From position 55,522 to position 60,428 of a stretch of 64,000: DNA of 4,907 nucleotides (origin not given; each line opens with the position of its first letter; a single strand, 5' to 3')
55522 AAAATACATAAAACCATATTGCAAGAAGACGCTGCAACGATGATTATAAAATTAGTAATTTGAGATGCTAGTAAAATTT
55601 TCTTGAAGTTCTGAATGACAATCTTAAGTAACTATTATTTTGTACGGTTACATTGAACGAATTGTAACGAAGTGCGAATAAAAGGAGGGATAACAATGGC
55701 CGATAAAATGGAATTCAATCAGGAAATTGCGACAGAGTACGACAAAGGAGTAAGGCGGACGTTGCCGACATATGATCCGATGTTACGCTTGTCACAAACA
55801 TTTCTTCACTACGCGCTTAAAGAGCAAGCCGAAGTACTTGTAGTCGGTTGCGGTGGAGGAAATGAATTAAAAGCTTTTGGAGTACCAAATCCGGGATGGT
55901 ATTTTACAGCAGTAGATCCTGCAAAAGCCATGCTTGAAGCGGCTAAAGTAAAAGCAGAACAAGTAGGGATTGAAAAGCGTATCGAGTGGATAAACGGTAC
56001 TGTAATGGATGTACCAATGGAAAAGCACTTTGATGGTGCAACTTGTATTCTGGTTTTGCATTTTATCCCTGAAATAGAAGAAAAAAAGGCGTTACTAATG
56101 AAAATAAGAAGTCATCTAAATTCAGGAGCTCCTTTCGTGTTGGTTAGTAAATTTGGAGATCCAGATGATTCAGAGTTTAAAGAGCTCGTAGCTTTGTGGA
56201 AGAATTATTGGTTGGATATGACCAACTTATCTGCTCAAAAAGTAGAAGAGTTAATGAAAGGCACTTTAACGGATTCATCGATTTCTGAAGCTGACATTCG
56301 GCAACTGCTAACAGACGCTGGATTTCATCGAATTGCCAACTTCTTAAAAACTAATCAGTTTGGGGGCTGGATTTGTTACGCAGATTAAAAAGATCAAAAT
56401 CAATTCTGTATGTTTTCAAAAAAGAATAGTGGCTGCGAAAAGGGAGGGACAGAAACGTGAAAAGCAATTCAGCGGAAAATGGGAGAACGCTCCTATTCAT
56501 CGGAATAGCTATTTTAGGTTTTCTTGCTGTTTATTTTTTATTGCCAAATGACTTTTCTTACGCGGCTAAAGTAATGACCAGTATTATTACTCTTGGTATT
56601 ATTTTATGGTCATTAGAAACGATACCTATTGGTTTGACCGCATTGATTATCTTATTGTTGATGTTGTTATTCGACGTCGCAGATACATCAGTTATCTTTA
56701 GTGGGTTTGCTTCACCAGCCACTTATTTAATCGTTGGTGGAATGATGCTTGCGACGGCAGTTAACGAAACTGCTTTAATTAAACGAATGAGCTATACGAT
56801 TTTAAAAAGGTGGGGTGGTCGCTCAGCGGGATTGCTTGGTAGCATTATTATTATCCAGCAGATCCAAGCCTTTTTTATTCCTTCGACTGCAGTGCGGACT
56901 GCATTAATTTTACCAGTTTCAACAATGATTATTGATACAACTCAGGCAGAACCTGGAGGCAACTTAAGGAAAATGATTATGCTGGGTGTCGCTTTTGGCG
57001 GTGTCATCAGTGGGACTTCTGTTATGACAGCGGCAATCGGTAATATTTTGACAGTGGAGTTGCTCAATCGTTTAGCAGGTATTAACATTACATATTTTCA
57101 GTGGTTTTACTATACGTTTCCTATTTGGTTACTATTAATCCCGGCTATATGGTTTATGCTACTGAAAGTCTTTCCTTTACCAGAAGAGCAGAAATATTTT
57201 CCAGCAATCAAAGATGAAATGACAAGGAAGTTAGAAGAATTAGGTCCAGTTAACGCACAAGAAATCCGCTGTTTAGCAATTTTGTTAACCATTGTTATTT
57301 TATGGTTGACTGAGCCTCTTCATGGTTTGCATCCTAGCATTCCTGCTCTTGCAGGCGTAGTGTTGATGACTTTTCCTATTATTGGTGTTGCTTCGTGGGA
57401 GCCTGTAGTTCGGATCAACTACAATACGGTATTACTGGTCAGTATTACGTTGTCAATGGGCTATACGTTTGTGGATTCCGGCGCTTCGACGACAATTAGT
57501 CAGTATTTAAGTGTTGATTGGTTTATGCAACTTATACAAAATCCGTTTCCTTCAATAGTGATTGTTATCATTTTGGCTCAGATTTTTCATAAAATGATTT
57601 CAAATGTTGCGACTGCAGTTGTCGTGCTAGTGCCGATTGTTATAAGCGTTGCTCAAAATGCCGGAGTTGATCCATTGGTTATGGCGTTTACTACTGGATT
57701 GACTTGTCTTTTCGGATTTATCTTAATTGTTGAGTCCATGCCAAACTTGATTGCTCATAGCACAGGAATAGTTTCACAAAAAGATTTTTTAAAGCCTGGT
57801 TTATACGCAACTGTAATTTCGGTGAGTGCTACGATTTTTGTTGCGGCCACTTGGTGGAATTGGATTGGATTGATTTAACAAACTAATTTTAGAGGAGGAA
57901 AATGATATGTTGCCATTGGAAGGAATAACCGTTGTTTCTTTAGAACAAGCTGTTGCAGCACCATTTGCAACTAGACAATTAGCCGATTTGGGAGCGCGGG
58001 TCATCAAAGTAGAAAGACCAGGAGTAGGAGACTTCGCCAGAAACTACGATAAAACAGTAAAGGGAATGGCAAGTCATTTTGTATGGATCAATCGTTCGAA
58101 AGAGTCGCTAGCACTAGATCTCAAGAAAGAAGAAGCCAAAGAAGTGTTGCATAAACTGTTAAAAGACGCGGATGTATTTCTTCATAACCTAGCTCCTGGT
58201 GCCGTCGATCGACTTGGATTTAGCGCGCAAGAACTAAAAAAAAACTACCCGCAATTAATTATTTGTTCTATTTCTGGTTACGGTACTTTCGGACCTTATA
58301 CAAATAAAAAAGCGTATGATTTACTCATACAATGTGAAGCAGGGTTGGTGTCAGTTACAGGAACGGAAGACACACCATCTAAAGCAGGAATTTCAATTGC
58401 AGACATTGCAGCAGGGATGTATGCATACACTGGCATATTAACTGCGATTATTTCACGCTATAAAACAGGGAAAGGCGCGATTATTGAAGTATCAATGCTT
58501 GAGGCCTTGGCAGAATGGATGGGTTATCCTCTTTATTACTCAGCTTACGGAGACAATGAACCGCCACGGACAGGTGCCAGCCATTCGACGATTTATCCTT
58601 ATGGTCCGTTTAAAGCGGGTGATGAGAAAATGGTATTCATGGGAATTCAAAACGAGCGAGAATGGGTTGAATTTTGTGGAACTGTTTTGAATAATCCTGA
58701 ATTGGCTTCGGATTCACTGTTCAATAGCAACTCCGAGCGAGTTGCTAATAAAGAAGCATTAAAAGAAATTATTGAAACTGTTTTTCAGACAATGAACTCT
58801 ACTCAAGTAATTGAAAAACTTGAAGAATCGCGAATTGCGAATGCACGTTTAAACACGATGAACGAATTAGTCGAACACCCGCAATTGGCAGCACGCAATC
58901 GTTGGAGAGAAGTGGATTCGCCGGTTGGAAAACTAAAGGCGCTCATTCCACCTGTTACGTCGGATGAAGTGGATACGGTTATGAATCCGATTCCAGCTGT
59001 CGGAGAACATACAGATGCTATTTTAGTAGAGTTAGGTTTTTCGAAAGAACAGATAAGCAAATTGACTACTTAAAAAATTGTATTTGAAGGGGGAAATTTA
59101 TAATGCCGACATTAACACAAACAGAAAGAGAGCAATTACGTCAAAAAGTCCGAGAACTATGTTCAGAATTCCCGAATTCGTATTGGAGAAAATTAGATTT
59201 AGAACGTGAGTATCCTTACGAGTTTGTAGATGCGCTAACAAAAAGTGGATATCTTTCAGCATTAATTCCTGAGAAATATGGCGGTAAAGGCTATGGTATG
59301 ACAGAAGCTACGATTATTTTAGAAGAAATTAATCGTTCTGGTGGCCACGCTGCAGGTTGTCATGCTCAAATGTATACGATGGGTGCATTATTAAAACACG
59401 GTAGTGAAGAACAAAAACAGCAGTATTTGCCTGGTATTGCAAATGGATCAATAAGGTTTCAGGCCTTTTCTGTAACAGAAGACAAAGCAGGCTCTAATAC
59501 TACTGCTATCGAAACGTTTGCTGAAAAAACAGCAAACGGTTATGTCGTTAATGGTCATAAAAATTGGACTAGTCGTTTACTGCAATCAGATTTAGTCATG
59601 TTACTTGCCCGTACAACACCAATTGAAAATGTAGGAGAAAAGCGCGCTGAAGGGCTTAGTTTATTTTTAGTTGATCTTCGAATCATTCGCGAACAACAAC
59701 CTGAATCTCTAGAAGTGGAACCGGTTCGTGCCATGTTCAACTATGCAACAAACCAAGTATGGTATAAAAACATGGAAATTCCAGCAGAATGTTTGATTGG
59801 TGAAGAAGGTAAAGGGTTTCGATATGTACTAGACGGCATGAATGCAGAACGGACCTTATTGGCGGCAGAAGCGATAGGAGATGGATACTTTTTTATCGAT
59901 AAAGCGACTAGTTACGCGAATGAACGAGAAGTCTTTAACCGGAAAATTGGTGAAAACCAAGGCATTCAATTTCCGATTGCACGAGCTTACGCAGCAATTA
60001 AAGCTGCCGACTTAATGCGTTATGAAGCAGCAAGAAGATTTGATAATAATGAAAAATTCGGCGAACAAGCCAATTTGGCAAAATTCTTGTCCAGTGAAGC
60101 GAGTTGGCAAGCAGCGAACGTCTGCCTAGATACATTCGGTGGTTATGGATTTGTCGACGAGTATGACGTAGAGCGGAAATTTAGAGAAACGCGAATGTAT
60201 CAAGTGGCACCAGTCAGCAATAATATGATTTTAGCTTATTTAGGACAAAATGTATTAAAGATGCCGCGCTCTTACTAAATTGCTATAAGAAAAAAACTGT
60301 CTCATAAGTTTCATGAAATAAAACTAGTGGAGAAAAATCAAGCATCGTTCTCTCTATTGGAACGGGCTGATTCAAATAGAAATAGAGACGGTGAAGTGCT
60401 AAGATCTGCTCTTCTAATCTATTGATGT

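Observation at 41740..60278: ~18.5 kb branched C4/C5-dicarboxylate catabolic island: a probable Firmicute itaconate/methylsuccinate/citramalate pathway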

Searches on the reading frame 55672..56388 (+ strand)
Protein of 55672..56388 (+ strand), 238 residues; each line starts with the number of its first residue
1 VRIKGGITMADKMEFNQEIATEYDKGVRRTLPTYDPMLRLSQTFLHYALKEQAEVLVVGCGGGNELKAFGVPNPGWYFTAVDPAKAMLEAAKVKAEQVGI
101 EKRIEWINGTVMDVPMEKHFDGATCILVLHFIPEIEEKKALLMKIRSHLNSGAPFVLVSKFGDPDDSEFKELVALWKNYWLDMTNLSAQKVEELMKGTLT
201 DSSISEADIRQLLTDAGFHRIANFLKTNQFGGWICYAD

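Call 4: search_protein_families(library=pfam, proteins=[window:55672-56388:+])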
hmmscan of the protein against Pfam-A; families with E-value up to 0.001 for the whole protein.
window:55672-56388:+ (238 aa): 6 families
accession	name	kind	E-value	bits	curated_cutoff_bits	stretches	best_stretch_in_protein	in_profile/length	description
PF08242.18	Methyltransf_12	-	9.3e-13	49.2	30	1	56-153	1-96/98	Methyltransferase domain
PF13649.12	Methyltransf_25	-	2.6e-12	47.7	27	1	55-152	1-96/97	Methyltransferase domain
PF08241.18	Methyltransf_11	-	8.2e-12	46.1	21.2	1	56-154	1-92/95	Methyltransferase domain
PF13489.12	Methyltransf_23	-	5.1e-08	33.2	27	1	45-218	17-159/164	Methyltransferase domain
PF13847.12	Methyltransf_31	-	6.4e-06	26.4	27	1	50-184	2-130/145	Methyltransferase domain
PF05401.17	NodS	-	0.00034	20.9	24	1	50-159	42-146/201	Nodulation protein S (NodS)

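Call 6: search_protein_families(library=ncbifam, proteins=[window:55672-56388:+], max_evalue=0.00001)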
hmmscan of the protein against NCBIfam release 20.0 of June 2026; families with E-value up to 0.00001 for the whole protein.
window:55672-56388:+ (238 aa): 7 families
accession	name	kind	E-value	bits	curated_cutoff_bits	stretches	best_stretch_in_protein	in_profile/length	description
NF043040.1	corrin_prot_MT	hypoth_equivalog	5.7e-13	48.8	180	1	18-160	10-150/216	corrinoid protein-associated methyltransferase CpaM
TIGR00740.1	TIGR00740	equivalog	9.9e-12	45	193.3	1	12-233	14-235/239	carboxy-S-adenosyl-L-methionine synthase CmoA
TIGR01983.1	UbiG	equivalog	1.1e-08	34.6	102.95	1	51-156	49-150/228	bifunctional 2-polyprenyl-6-hydroxyphenol methylase/3-demethylubiquinol 3-O-methyltransferase UbiG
TIGR02072.1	BioC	equivalog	7.1e-08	32.5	184.95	1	49-209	32-181/244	malonyl-ACP O-methyltransferase BioC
NF011995.0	PRK15451.1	equivalog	1e-07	31.7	285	1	12-233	17-238/247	carboxy-S-adenosyl-L-methionine synthase CmoA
NF001244.0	PRK00216.1-5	equivalog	2.6e-07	30.2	216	1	18-181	16-176/236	bifunctional demethylmenaquinone methyltransferase/2-methoxy-6-polyprenyl-1,4-benzoquinol methylase UbiE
TIGR01934.1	MenG_MenH_UbiE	subfamily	1.6e-06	27.6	158.35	1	45-181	33-164/223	ubiquinone/menaquinone biosynthesis methyltransferase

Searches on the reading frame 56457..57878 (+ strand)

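Call 4: search_protein_families(library=pfam, proteins=[window:56457-57878:+])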
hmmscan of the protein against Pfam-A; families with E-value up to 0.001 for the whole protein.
window:56457-57878:+ (473 aa): 2 families
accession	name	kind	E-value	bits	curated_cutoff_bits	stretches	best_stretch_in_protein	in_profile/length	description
PF00939.25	Na_sulph_symp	-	3.2e-52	178.5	27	1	18-472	9-471/472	Sodium:sulfate symporter transmembrane region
PF03600.22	CitMHS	-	5.4e-30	105.1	31.9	1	48-414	1-336/336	Citrate transporter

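Call 6: search_protein_families(library=ncbifam, proteins=[window:56457-57878:+], max_evalue=0.00001)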
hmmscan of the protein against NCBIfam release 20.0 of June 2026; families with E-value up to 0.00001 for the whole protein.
window:56457-57878:+ (473 aa): 1 family
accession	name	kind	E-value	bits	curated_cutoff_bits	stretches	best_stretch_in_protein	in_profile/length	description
TIGR00785.1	dass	subfamily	3.2e-60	204.1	198.6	1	30-467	3-444/444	DASS family sodium-coupled anion symporter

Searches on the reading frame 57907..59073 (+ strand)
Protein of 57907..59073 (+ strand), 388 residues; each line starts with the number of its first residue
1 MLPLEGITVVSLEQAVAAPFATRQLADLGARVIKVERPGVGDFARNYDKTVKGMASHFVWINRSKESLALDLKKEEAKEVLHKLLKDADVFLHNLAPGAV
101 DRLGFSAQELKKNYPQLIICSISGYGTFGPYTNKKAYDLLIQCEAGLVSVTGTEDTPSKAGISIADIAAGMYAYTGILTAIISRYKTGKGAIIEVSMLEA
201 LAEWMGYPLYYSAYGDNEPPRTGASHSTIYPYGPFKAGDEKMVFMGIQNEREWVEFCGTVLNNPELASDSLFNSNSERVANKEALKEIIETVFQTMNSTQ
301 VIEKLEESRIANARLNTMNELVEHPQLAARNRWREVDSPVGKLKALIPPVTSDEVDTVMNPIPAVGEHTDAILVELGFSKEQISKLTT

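Call 4: search_protein_families(library=pfam, proteins=[window:57907-59073:+])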
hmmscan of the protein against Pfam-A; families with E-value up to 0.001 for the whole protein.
window:57907-59073:+ (388 aa): 1 family
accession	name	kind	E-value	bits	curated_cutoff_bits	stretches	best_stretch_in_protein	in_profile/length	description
PF02515.22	CoA_transf_3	-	1.5e-107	360.4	23.3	1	4-369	1-366/366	CoA-transferase family III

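Call 6: search_protein_families(library=ncbifam, proteins=[window:57907-59073:+], max_evalue=0.00001)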
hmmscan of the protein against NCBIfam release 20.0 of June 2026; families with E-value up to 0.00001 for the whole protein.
window:57907-59073:+ (388 aa): 7 families
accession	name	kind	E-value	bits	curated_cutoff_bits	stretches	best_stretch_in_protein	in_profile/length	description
NF052585.1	SucGlutTfsCaiB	equivalog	1.2e-72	244.7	750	1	3-380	7-392/394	succinate--glutarate CoA-transferase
NF003809.0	PRK05398.1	subfamily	1.4e-71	241.3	442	2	3-201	4-204/416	formyl-CoA transferase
TIGR03253.1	oxalate_frc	equivalog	2.8e-70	237.1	504.2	2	3-201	3-203/416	formyl-CoA transferase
NF008511.0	PRK11430.1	equivalog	7.5e-70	235.9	522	1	3-333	9-338/381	CoA:oxalate CoA-transferase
NF041294.1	Scnl_mescCoAtase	equivalog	2.2e-59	201.5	700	1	3-343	3-347/381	succinyl-CoA:mesaconate CoA-transferase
NF002914.1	PRK03525.1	equivalog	2.5e-47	161.7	413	1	3-387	9-392/400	L-carnitine CoA-transferase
TIGR04253.1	mesacon_CoA_iso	equivalog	1.3e-17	63.9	725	1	4-386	3-394/403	2-methylfumaryl-CoA isomerase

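Call 8: search_solved_structures(query=window:57907-59073:+, max_evalue=1e-20)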
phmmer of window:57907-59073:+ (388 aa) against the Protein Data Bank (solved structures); distinct sequences matched with E-value up to 1e-20: 26.
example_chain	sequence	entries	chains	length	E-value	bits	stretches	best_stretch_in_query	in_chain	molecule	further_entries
9br6_A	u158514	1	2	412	2.1e-65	224.6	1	2-376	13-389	Succinate--hydroxymethylglutarate CoA-transferase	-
9br7_A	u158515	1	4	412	7.4e-65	222.8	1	2-376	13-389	Succinate--hydroxymethylglutarate CoA-transferase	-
10uh_A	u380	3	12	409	7.7e-62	212.9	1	2-375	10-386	Formyl-coenzyme a transferase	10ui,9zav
4hl6_A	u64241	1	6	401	1.7e-59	205.1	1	3-335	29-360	Uncharacterized protein YfdE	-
4ed9_A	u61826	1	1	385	3e-55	191.2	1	3-376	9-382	CAIB/BAIF family protein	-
1pqy_A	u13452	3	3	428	4.8e-48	167.5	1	2-385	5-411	Hypothetical protein yfdW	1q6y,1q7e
1pt5_A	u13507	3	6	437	5.2e-48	167.3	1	2-385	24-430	Hypothetical protein yfdW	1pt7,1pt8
2vjo_A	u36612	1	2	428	2.7e-45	158.4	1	3-202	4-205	FORMYL-COENZYME A TRANSFERASE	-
1p5h_A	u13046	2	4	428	3.8e-45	157.9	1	3-202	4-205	Formyl-coenzyme A transferase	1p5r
2vjp_A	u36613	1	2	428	3.9e-45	157.9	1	3-202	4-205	FORMYL-COENZYME A TRANSFERASE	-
2vjn_A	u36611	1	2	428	5.2e-45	157.5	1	3-202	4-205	FORMYL-COENZYME A TRANSFERASE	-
2vjk_A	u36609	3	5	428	5.2e-45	157.5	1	3-202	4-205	FORMYL-COENZYME A TRANSFERASE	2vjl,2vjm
1t4c_A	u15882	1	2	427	5.4e-45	157.4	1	3-202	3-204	Formyl-CoA:oxalate CoA-transferase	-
2vjq_A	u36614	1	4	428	1.1e-44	156.4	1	3-202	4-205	FORMYL-COENZYME A TRANSFERASE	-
1vgr_A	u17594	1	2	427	1.9e-44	155.6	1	3-202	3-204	Formyl-coenzyme A transferase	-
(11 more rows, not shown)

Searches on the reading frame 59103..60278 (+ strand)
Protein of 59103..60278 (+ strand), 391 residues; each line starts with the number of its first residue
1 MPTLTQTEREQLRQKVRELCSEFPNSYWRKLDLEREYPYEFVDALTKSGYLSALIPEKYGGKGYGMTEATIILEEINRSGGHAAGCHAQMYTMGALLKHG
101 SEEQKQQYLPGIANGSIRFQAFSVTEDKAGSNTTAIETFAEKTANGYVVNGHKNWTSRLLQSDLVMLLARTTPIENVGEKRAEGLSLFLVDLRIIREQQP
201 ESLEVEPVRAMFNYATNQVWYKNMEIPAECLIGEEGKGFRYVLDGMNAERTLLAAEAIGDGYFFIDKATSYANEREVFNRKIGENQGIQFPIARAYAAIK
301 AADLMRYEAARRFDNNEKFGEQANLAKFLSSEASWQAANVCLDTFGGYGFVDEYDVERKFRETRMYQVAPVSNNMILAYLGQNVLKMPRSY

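Call 4: search_protein_families(library=pfam, proteins=[window:59103-60278:+])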
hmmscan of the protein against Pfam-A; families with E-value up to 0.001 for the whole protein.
window:59103-60278:+ (391 aa): 4 families
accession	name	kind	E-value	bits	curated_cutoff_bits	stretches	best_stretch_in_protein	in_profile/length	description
PF00441.29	Acyl-CoA_dh_1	-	6.3e-31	108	22.4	1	236-369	1-134/150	Acyl-CoA dehydrogenase, C-terminal domain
PF02771.21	Acyl-CoA_dh_N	-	2.6e-24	86.2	22.9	1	8-115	3-112/113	Acyl-CoA dehydrogenase, N-terminal domain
PF08028.16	Acyl-CoA_dh_2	-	2.5e-13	50.9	22.7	1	253-365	3-125/134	Acyl-CoA dehydrogenase, C-terminal domain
PF02770.24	Acyl-CoA_dh_M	-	4.1e-13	49.8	33.3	1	121-196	1-68/97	Acyl-CoA dehydrogenase, middle domain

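Call 6: search_protein_families(library=ncbifam, proteins=[window:59103-60278:+], max_evalue=0.00001)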
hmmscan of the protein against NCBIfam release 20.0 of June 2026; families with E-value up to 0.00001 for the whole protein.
window:59103-60278:+ (391 aa): 22 families
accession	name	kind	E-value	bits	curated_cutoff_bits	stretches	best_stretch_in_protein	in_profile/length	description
NF042972.1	AcrlCoAredClosAcrC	equivalog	2e-59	201.2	640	1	6-366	6-358/378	acryloyl-CoA reductase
NF045552.1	GlutCoADH_Des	equivalog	6.9e-57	193.4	470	1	7-376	7-371/387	glutaryl-CoA dehydrogenase Acd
NF042439.1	SulpropCoADesulf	equivalog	4.4e-55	186.9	600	1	14-387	2-373/379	3-sulfinopropanoyl-CoA desulfinase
NF008997.0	PRK12341.1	equivalog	1.4e-51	175.7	537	1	7-386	7-378/382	acyl-CoA dehydrogenase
NF043006.1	CyhCrbnylCoADH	equivalog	5.8e-46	157.2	650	1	30-375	29-366/380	cyclohexane-1-carbonyl-CoA dehydrogenase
NF002885.1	PRK03354.1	equivalog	4.1e-43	147.8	540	1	8-386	8-375/378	crotonobetainyl-CoA dehydrogenase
NF058590.1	AcCoDHFadEBacil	equivalog_domain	1.9e-37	129.1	600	1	46-368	63-394/586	acyl-CoA dehydrogenase FadE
NF045652.1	ProlPCPDhRedW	equivalog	3.7e-37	128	650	1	45-352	40-342/376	L-prolyl-[peptidyl-carrier protein] dehydrogenase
NF053553.1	prodigi_MBC_PigA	equivalog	4.5e-36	124.8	500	1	43-360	43-355/381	prodigiosin MBC biosynthesis dehydrogenase PigA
TIGR03207.1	cyc_hxne_CoA_dh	equivalog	1.6e-35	122.5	575.35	1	30-374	26-361/372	cyclohexanecarboxyl-CoA dehydrogenase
NF007000.1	PRK09463.1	subfamily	1.3e-27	96.5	600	1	2-352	41-400/726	acyl-CoA dehydrogenase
TIGR03204.1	pimC_large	equivalog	3e-26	92.2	623.85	1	39-305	43-297/395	pimeloyl-CoA dehydrogenase large subunit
NF009586.0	PRK13026.1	subfamily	3.4e-24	85.2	608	1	2-352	76-435/777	acyl-CoA dehydrogenase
TIGR03203.1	pimD_small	equivalog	9.6e-20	71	652.7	1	45-366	46-358/378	pimeloyl-CoA dehydrogenase small subunit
NF052270.1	Staph_DH_FadE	equivalog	1.2e-17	63.7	600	1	83-362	105-371/400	acyl-CoA dehydrogenase FadE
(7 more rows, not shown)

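Call 77: search_solved_structures(query=window:59103-60278:+, max_evalue=1e-40)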
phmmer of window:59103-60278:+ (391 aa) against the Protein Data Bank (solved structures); distinct sequences matched with E-value up to 1e-40: 15.
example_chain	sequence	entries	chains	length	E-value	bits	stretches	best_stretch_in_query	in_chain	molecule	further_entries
3pfd_A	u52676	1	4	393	8.6e-49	169.9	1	8-375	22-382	Acyl-CoA dehydrogenase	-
3nf4_A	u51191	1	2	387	1.3e-48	169.3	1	7-374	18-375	acyl-CoA dehydrogenase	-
1ws9_A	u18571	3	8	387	5.4e-47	164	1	32-381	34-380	acyl-CoA dehydrogenase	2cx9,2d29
2dvl_A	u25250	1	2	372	9.1e-46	159.9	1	3-369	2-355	Acyl-CoA dehydrogenase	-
5lnx_A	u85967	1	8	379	1.9e-45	158.9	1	9-374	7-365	Acyl-CoA dehydrogenase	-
4iv6_A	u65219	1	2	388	3.4e-45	158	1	8-373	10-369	Acyl-CoA dehydrogenase FadE3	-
6fah_C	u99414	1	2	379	1.6e-44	155.9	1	12-369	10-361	Caffeyl-CoA reductase-Etf complex subunit CarC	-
3mpi_A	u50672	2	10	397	8.9e-44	153.4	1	8-376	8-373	Glutaryl-CoA dehydrogenase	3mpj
2jif_A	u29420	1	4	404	1.4e-43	152.7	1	11-377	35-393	SHORT/BRANCHED CHAIN SPECIFIC ACYL-COA DEHYDROGENASE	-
5ol2_C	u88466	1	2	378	1.7e-43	152.4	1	29-369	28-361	Acyl-CoA dehydrogenase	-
1ukw_A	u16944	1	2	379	1.1e-42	149.8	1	5-379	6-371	acyl-CoA dehydrogenase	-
7xp7_A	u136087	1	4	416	2.1e-42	148.8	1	41-380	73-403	Cyclohexanecarboxyl-CoA dehydrogenase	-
8i4p_A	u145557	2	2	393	1.1e-41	146.4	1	7-386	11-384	Acyl-CoA dehydrogenase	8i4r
7w0j_A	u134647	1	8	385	1.6e-41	146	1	7-386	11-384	Acyl-CoA dehydrogenase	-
4u83_A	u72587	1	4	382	1.6e-41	146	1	4-370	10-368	Acyl-CoA dehydrogenase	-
